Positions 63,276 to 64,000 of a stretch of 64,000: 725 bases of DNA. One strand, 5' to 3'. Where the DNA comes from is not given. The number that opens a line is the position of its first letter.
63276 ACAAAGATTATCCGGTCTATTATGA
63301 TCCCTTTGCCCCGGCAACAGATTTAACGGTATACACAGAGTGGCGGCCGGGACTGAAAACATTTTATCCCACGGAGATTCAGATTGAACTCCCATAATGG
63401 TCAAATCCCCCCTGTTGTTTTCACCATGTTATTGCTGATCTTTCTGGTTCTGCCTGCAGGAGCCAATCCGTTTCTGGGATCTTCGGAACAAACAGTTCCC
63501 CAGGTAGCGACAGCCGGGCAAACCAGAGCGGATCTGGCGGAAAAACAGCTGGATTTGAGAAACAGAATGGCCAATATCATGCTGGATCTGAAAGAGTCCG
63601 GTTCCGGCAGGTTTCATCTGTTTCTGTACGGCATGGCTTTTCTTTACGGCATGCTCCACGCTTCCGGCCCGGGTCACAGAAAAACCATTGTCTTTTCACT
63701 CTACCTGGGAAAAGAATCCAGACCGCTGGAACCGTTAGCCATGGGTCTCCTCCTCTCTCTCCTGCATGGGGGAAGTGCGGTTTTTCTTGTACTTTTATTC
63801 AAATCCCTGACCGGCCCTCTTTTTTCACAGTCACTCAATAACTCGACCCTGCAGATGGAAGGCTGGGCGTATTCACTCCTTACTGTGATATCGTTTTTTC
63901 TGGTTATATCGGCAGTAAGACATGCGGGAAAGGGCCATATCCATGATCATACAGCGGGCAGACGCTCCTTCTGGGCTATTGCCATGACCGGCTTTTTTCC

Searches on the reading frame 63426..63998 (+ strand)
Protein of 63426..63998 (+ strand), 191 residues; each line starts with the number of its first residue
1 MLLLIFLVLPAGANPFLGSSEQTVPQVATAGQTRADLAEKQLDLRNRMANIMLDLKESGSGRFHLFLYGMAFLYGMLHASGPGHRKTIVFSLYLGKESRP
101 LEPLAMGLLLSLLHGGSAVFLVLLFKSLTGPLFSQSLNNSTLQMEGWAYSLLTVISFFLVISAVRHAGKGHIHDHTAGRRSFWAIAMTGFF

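Call 47: find_homologous_proteins(query=window:63426-63998:+, max_evalue=1e-10)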
Query seq(191 aa) (191 aa): 66 proteins with E <= 1e-10 among 450 candidates.
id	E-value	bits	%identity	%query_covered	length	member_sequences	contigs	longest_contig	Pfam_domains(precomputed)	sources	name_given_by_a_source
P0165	4.1e-118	409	100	100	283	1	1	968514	PF03824.23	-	-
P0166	1.6e-64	235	63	94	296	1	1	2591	PF03824.23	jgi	jgi:ABC-type nickel/cobalt efflux system permease component RcnA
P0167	3.3e-63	230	61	94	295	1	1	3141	PF03824.23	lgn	-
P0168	2.5e-62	228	58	94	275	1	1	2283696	PF03824.23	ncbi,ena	-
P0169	9.8e-61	222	57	100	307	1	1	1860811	PF03824.23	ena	-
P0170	8.0e-59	216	58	93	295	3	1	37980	PF03824.23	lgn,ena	-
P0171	2.8e-54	201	51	99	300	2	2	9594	PF03824.23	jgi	-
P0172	3.0e-48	182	63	75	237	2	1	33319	PF03824.23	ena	-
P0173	2.9e-45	172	61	75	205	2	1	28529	PF03824.23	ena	-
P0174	2.9e-45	172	47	100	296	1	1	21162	PF03824.23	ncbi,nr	ncbi:MAG: hypothetical protein PQJ58_19540 [Spirochaetales bacterium]|nr:hypothetical protein [Spiro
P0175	1.0e-33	134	42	99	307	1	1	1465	PF03824.23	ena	-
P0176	5.7e-33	132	45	86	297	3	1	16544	PF03824.23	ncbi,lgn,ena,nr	ncbi:MAG TPA: hypothetical protein VJ861_00625 [Treponemataceae bacterium]|nr:hypothetical protein [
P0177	3.7e-32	129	41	87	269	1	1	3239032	PF03824.23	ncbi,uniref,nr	ncbi:hypothetical protein K7I13_08955 [Brucepastera parasyntrophica]|uniref:nickel/cobalt transporte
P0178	8.9e-32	128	40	94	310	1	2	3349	PF03824.23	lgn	-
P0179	1.6e-31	127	41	88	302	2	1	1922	PF03824.23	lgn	-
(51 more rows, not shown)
